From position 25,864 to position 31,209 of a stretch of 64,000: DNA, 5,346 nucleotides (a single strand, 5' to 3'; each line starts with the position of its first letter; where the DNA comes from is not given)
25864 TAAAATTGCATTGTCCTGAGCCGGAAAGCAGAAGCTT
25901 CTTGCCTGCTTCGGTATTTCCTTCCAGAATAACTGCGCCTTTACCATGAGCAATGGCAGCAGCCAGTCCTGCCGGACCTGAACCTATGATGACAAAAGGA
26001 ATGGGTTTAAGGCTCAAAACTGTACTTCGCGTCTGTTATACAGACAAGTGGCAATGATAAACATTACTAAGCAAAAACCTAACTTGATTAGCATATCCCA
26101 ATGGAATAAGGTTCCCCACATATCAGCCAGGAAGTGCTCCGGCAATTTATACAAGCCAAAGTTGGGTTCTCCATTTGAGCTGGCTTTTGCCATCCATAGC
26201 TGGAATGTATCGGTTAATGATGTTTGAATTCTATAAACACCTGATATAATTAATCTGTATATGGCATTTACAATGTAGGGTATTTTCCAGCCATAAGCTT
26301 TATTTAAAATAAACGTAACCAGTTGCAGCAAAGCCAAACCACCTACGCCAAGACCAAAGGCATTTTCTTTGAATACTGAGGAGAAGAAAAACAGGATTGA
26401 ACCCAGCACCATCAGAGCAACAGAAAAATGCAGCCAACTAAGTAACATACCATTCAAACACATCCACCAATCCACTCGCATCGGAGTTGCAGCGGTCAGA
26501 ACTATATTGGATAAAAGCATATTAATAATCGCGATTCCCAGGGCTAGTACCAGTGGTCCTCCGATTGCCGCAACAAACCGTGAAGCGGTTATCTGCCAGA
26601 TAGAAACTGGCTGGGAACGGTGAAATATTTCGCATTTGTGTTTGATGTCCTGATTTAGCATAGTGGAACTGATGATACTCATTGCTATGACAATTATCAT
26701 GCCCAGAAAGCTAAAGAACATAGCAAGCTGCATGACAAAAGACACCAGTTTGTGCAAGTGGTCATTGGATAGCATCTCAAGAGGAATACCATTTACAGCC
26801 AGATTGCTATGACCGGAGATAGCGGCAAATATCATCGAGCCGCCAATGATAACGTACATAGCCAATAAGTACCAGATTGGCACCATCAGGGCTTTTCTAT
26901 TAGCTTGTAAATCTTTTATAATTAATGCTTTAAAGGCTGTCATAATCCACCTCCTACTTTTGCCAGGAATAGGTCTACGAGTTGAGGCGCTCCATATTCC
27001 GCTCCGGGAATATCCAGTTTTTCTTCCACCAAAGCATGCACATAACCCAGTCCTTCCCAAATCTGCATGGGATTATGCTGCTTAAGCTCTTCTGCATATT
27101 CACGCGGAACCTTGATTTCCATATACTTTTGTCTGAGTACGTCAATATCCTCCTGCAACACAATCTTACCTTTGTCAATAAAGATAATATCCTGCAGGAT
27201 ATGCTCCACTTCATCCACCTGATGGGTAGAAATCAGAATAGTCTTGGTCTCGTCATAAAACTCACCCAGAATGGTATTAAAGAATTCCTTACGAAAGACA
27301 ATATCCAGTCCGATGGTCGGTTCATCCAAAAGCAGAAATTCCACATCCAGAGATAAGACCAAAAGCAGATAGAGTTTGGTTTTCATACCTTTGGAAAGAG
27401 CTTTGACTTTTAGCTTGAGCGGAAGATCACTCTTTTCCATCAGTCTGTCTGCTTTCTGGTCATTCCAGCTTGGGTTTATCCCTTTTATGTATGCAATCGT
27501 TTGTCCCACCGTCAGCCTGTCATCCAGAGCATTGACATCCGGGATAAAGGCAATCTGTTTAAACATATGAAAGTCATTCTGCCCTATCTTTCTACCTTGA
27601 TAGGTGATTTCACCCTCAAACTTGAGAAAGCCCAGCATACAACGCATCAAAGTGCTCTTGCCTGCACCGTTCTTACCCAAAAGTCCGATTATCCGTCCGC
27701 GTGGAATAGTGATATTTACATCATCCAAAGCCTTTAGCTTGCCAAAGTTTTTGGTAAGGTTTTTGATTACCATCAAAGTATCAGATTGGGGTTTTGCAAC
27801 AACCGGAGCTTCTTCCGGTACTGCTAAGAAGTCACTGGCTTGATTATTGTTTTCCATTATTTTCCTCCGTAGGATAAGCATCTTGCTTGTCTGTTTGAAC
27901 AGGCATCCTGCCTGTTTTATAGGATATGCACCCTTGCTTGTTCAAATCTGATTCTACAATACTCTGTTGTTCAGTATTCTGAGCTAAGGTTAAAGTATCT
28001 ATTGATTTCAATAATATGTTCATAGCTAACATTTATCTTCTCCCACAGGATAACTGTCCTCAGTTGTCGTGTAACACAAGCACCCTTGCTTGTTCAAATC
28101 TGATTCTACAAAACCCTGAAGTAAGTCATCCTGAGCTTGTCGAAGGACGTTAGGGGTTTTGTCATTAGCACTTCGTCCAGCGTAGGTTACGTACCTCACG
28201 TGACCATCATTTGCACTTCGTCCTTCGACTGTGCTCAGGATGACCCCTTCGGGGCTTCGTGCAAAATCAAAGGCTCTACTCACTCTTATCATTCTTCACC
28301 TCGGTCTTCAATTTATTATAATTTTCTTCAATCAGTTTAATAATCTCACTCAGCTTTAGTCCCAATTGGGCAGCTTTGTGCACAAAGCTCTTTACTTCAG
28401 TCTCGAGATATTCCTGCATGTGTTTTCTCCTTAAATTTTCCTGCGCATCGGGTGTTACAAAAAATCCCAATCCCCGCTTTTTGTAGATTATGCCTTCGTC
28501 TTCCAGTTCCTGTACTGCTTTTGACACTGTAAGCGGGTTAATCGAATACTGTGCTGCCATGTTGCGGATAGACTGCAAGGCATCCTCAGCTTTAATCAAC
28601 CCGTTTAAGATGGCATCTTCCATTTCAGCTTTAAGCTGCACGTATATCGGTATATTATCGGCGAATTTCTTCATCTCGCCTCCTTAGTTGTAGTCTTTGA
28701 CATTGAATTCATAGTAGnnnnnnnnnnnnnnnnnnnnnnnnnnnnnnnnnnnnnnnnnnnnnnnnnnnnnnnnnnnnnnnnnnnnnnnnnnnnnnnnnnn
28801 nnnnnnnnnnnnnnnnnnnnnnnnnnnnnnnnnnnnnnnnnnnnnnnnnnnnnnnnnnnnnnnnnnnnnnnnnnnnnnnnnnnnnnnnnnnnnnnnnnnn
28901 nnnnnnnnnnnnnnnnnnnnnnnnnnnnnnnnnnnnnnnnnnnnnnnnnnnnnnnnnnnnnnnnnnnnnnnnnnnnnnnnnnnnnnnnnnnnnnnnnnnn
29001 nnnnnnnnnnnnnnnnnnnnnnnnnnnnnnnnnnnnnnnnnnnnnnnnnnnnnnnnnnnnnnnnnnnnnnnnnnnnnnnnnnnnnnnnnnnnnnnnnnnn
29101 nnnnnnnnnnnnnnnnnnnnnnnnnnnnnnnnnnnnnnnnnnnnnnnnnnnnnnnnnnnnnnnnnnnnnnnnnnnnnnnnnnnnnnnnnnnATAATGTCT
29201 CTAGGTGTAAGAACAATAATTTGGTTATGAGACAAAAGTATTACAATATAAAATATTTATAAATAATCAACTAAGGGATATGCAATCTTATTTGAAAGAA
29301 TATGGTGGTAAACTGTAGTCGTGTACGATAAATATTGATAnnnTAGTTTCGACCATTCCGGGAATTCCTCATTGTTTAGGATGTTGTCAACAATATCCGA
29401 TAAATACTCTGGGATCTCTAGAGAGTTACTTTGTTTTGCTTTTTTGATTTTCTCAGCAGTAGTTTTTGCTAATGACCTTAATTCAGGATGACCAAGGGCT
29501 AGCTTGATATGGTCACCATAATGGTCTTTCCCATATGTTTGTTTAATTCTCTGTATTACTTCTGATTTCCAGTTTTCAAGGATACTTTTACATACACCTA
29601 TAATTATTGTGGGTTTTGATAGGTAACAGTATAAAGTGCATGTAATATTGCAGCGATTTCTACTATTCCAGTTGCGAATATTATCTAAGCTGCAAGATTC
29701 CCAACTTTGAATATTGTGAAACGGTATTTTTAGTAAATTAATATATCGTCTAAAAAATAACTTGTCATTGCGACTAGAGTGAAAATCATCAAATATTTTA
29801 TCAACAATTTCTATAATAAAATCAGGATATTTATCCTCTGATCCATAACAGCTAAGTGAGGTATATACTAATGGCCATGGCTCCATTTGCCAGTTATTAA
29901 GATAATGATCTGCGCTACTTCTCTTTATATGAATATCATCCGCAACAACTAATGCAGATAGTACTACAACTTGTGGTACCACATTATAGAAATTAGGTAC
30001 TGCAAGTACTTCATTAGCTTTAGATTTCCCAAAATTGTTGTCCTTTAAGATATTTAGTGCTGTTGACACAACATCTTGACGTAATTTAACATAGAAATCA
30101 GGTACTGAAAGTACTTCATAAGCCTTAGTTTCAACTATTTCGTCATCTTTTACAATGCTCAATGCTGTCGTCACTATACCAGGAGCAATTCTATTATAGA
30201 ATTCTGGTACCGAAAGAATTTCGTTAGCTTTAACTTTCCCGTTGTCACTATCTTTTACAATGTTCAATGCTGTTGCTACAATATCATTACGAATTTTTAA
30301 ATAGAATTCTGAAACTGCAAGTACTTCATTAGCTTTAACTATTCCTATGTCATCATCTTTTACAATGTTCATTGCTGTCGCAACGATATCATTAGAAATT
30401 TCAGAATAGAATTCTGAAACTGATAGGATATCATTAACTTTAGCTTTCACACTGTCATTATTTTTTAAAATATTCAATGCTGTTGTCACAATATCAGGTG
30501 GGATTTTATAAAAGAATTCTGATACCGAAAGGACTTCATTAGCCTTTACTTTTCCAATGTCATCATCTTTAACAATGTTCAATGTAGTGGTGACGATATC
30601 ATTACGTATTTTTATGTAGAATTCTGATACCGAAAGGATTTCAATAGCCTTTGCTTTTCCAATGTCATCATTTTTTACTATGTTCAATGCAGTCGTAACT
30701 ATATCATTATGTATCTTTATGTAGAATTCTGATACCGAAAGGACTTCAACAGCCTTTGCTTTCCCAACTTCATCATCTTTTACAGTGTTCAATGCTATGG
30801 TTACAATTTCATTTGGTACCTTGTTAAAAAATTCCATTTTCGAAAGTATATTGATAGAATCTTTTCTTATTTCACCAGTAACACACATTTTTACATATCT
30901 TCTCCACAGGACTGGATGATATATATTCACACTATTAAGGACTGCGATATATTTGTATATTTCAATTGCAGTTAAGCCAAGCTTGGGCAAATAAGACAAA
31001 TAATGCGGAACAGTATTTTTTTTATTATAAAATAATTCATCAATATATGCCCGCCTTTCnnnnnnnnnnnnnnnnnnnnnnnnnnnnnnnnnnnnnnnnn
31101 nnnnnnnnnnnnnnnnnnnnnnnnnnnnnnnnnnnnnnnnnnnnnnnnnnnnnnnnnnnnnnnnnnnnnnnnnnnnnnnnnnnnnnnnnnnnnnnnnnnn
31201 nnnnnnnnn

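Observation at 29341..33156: AT-rich island encoding a 1271-aa SIR2-like, P-loop NTPase and repeat protein: candidate single-gene antiviral STAND-type NADase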

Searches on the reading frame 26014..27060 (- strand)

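Call 12: search_protein_families(library=pfam, proteins=[window:26014-27060:-], max_evalue=0.001)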
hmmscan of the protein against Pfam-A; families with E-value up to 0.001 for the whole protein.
window:26014-27060:- (348 aa): 1 family
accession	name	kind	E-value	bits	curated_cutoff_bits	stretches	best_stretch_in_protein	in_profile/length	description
PF12679.13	ABC2_membrane_2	-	0.00025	20.9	27.2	0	46-345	3-282/283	ABC-2 family transporter protein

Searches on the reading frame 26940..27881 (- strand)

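Call 12: search_protein_families(library=pfam, proteins=[window:26940-27881:-], max_evalue=0.001)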
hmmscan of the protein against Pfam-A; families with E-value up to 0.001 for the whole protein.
window:26940-27881:- (313 aa): 4 families
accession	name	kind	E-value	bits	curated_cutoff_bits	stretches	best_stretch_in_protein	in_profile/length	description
PF00005.33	ABC_tran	-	1.8e-25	90.6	25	1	52-189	1-136/137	ABC transporter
PF13304.12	AAA_21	-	2.3e-11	44.8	27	1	102-221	168-299/304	AAA domain, putative AbiEii toxin, Type IV TA system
PF13175.12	AAA_15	-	0.00014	22.1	32.1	1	37-158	1-125/374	AAA ATPase domain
PF13476.12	AAA_23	-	0.00017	22.7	27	1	44-105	5-60/201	AAA domain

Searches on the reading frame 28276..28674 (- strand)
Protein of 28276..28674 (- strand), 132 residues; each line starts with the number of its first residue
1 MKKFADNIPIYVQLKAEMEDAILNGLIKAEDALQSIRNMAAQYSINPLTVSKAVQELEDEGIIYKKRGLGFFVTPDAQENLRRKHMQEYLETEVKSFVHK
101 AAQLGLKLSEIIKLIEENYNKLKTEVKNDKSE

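Call 12: search_protein_families(library=pfam, proteins=[window:28276-28674:-], max_evalue=0.001)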
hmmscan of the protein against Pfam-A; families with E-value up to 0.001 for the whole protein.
window:28276-28674:- (132 aa): 2 families
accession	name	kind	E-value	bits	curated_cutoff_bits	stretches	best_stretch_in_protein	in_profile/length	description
PF00392.27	GntR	-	1.3e-09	38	27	1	11-73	2-64/64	Bacterial regulatory proteins, gntR family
PF02082.26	Rrf2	-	0.00039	21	30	1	28-69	17-59/132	Iron-dependent Transcriptional regulator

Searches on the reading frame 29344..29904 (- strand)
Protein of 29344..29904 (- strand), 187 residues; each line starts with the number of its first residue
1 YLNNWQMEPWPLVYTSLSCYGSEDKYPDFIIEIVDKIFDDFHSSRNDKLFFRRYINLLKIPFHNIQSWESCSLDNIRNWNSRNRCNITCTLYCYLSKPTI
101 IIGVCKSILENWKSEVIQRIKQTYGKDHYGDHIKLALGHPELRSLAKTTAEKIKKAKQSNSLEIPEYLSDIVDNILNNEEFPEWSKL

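Call 72: search_solved_structures(query=A4, max_evalue=10, show_alignments=0)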
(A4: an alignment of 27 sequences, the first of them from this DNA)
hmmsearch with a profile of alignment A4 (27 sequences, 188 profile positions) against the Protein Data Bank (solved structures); distinct sequences matched with E-value up to 10: 6.
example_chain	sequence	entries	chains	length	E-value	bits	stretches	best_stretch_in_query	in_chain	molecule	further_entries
5gte_A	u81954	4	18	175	0.91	12.4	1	104-133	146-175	Lachrymatory-factor synthase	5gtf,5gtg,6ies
6n4n_C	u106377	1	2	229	1.1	12.1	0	142-176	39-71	Rosetta-designed danoprevir/NS3a complex reader 2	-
7rmx_A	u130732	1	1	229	2.1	11.2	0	138-173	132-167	Tunable symmetric protein, D_3_212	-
1d9c_A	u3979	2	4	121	2.6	10.9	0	107-124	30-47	INTERFERON-GAMMA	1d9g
6xss_A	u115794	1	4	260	3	10.7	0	142-176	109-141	C4_nat_HFuse-7900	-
1rfb_A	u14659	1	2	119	3.4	10.5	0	107-125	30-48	INTERFERON-GAMMA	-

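Call 73: search_protein_families(library=pfam, alignment_id=A4, max_evalue=1)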
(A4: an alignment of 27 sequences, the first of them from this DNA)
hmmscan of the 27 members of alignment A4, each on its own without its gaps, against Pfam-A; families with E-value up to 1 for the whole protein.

A. member 1, seq(187 aa): 2 families
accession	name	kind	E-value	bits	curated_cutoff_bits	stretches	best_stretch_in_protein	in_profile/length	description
PF17467.7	E7R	-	0.24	12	27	1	59-76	25-42/60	Viral Protein E7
PF05431.16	Toxin_10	-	0.28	11.2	28.6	1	57-89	5-37/188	Insecticidal Crystal Toxin, P42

B. families by the number of members that match (of 27 scanned): 26 families (the first 25 are shown)
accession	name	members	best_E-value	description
PF08711.16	Med26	2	0.0017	TFIIS helical bundle-like domain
PF08774.17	VRR_NUC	1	0.0028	VRR-NUC domain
PF00762.24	Ferrochelatase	1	0.0053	Ferrochelatase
PF16298.10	DUF4940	1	0.025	Domain of unknown function (DUF4940)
PF11535.13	Calci_bind_CcbP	1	0.044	Calcium binding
PF05150.18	Legionella_OMP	1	0.079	Legionella pneumophila major outer membrane protein precursor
PF05609.18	LAP1_C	1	0.083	Lamina-associated polypeptide 1, AAA+ activator domain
PF08803.17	ydhR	1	0.09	Putative mono-oxygenase ydhR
PF20302.4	HisK-N-like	1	0.095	HisK-N-like globin domain of the ASK signalosome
PF21991.1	capSnatchArena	1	0.11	Cap-snatching endonuclease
PF24889.1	CCTL2_WNK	1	0.12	WNK CCTL2 domain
PF08637.16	NCA2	1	0.12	ATP synthase regulation protein NCA2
PF09406.16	DUF2004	1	0.15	Protein of unknown function (DUF2004)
PF08369.16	PCP_red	1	0.19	Proto-chlorophyllide reductase 57 kD subunit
PF25198.1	Spore_GerAC_N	1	0.2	Spore germination protein N-terminal domain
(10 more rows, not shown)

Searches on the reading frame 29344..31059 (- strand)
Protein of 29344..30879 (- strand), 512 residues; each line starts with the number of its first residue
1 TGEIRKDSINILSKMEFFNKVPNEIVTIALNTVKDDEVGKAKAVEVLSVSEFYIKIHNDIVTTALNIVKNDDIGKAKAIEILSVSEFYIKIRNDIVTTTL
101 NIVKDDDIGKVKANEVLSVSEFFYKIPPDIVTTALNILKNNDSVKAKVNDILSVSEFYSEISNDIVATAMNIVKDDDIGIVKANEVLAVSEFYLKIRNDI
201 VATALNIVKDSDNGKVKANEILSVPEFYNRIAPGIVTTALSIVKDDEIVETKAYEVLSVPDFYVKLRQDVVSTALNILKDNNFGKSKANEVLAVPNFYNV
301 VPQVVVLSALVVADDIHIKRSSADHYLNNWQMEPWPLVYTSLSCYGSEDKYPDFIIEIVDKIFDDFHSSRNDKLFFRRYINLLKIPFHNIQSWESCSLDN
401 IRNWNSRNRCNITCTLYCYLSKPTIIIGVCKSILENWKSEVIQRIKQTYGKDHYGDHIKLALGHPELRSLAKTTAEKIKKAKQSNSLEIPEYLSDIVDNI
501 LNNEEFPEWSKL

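Call 47: predict_structure(alignment_id=A3)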
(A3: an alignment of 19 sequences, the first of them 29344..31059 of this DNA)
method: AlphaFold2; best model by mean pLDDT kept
length: 572 residues; sequences in the alignment: 19
mean_pLDDT: 90.7   pTM: 0.70
mean pLDDT of the five models: 90.7, 90.4, 90.2, 90.1, 89.9
residues with pLDDT >= 90: 385; 70-90: 172; 50-70: 15; < 50: 0
segments of 3 or more residues with pLDDT < 50: none
pLDDT, mean of each block of 10 residues (from residue 1): 82 83 82 89 86 81 83 72 87 90 90 80 93 94 92 94 95 88 82 94 89 89 92 93 95 93 95 95 93 94 90 96 93 95 97 93 96 95 95 94 91 96 91 88 93 95 94 94 96 97 79 89 97 97 88 94 92 61
secondary structure, 60 per line:
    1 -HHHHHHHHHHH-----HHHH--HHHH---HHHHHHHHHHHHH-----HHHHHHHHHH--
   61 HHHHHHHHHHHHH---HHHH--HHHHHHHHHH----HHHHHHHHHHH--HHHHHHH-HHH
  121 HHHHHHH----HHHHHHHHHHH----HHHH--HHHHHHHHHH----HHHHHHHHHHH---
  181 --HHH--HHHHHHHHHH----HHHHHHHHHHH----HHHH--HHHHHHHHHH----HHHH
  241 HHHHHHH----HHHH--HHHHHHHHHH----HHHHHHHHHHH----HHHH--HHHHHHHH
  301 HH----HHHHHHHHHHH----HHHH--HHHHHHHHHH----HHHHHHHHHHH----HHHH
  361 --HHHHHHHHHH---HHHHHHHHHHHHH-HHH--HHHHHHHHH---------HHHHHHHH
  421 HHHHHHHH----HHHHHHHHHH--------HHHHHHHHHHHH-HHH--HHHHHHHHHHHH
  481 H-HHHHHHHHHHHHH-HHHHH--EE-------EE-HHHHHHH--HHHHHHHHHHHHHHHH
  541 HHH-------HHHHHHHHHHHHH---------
elements in order: H2-12 H18-21 H24-27 H31-43 H49-58 H61-73 H77-80 H83-92 H97-107 H110-116 H118-127 H132-142 H147-150 H153-162 H167-177 H188-197 H202-212 H217-220 H223-232 H237-247 H252-255 H258-267 H272-282 H287-290 H293-302 H307-317 H322-325 H328-337 H342-352 H357-360 H363-372 H376-388 H395-403 H413-428 H433-442 H451-462 H469-481 H483-495 H497-501 H516-522 H525-543 H551-563

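Call 50: fold_search(model_id=the predicted structure, library=pdb)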
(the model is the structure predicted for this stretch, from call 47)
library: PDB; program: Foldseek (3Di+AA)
matches with E <= 10: 988; with E <= 0.001: 13
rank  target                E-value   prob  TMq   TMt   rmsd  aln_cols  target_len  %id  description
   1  7rw8_A                1.7e-04  1.00  0.39  0.37  20.3       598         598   12  AP2 bound to heparin in the closed conformation (released 2022-03-30)
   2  6qh6_A                2.0e-04  1.00  0.37  0.35  16.5       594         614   11  AP2 clathrin adaptor core with two cargo peptides in open+ conformation (released 2019-09-04)
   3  8fn4_4                2.1e-04  1.00  0.37  0.30  18.1       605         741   10  Cryo-EM structure of RNase-treated RESC-A in trypanosomal RNA editing (released 2023-07-19)
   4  7uwo_A                3.6e-04  1.00  0.18  0.20  19.3       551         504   12  Structure of beta-catenin in complex with FP05874, a Helicon Polypeptide (released 2022-12-28)
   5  8j07_m7               4.0e-04  1.00  0.32  0.31  17.1       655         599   10  96nm repeat of human respiratory doublet microtubule and associated axonemal complexes (released 2023-07-26)
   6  6oxl_A                4.2e-04  1.00  0.29  0.28  21.4       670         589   10  CRYO-EM STRUCTURE OF PHOSPHORYLATED AP-2 (mu E302K) BOUND TO NECAP IN THE PRESENCE OF SS DNA (released 2019-09-11)
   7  9gyt_l                4.3e-04  1.00  0.20  0.24  22.0       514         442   12  High resolution structure of B. oleracea mitoribosome (released 2025-10-15)
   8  2jkr_A                4.5e-04  1.00  0.36  0.34  20.6       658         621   12  AP2 CLATHRIN ADAPTOR CORE with Dileucine peptide RM(phosphoS)QIKRLLSE (released 2008-10-28)
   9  8t1o_A                4.7e-04  1.00  0.37  0.36  15.9       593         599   11  AP2 bound to MSP2N2 nanodisc with Tgn38 cargo peptide; composite map (released 2023-07-12)
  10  7oho_AAA              5.9e-04  1.00  0.37  0.35  21.6       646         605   12  Crystal structure of AP2 FCHO2 chimera (released 2022-06-01)
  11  9evs_1v               6.9e-04  1.00  0.29  0.36  19.0       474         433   12  Structure of the flowering plant mitoribosome with P-site tRNA (released 2025-09-03)
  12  1v18_A                8.8e-04  1.00  0.19  0.21  20.4       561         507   12  The crystal structure of beta-catenin armadillo repeat complexed with a phosphorylated APC 20mer repeat. (released 2005-01-12)
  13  4rv1_B                9.1e-04  0.99  0.17  0.21  16.7       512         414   11  Crystal Structure of Engineered Protein. Northeast Structural Genomics Consortium (NESG) Target OR497. (released 2014-12-10)
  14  4rv1_A                1.1e-03  1.00  0.23  0.28  15.1       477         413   12  Crystal Structure of Engineered Protein. Northeast Structural Genomics Consortium (NESG) Target OR497. (released 2014-12-10)
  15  8y0g                  1.2e-03  1.00  0.25  0.27  21.4       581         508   10  Human beta-catenin crystal structure (released 2024-03-13)
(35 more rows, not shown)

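Call 53: search_protein_representatives(protein=window:29344-30879:-)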
Query: 512 residues. Proteins with E-value up to 0.001 (for the whole library): 162; up to 1e-10: 104; up to 1e-30: 31. The best 150 are listed.
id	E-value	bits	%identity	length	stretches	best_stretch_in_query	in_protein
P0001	0.0e+00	1112.5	100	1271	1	1-512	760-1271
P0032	1.0e-107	377.3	42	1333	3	5-288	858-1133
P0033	8.8e-92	324.8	39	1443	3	42-510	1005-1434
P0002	5.6e-78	279.3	40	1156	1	114-510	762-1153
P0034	6.8e-75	269.1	40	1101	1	42-509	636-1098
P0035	3.6e-74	266.7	49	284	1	241-510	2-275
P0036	1.6e-68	248.1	37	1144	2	80-510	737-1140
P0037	2.0e-57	211.5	37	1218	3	301-510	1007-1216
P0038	7.7e-56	206.3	38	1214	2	110-511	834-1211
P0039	1.9e-55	205.0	38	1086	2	10-320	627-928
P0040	2.9e-55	204.4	32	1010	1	29-510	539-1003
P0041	2.9e-51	191.2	38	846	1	200-509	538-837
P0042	5.0e-50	187.1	31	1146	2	19-510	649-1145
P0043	3.7e-48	180.9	32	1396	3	329-510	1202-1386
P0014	2.2e-47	178.4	29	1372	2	161-509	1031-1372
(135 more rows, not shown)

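Call 91: fold_search(model_id=the predicted structure, library=viral)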
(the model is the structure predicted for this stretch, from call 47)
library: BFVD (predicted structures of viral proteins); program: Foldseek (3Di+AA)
matches with E <= 10: 410; with E <= 0.001: 0
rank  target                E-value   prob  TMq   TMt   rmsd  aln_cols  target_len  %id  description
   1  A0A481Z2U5            1.4e-03  1.00  0.38  0.49   9.5       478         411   11  Uncharacterized protein [Pithovirus LCPAC101]
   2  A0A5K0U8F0            6.9e-03  0.75  0.14  0.12  24.8       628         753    9  Uncharacterized protein [Yasminevirus sp. GU-2018]
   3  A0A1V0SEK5            1.2e-02  0.77  0.16  0.16  30.9       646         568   12  Uncharacterized protein [Hokovirus HKV1]
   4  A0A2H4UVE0            1.2e-02  0.21  0.09  0.07  30.1       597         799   14  Exocyst complex component Sec6 [Bodo saltans virus]
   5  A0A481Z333            1.4e-02  1.00  0.33  0.36  13.8       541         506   14  TupA-like ATPgrasp [Pithovirus LCPAC102]
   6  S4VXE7                1.6e-02  0.95  0.19  0.18  32.3       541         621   11  Ankyrin repeat domain containing protein [Pandoravirus dulcis]
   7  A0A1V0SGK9            1.8e-02  0.84  0.20  0.16  25.4       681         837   13  RING finger protein [Hokovirus HKV1]
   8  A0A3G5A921            2.2e-02  0.87  0.15  0.17  20.8       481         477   12  Sel1 repeat family protein [Hyperionvirus sp.]
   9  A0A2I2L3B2            2.6e-02  0.96  0.27  0.26  29.4       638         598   13  Ankyrin-repeat protein [Orpheovirus IHUMI-LCC2]
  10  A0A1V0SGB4            2.6e-02  0.72  0.17  0.17  25.5       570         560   12  RING-type domain-containing protein [Hokovirus HKV1]
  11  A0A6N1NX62            3.7e-02  0.93  0.25  0.19  16.1       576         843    7  Aminopeptidase M1-like [Tupanvirus soda lake]
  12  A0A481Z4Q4            4.4e-02  0.99  0.33  0.39  13.8       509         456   11  PPR repeat family protein [Pithovirus LCPAC101]
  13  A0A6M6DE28            4.4e-02  0.80  0.17  0.20  16.3       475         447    9  (no name in the UniProt tables at hand)
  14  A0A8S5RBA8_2          4.6e-02  0.09  0.06  0.05  44.1       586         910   11  Chromosome segregation ATPase [virus sp. ctmTa7]
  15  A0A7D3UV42            4.9e-02  0.51  0.16  0.14  27.0       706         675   11  Uncharacterized protein [Fadolivirus FV1/VV64]
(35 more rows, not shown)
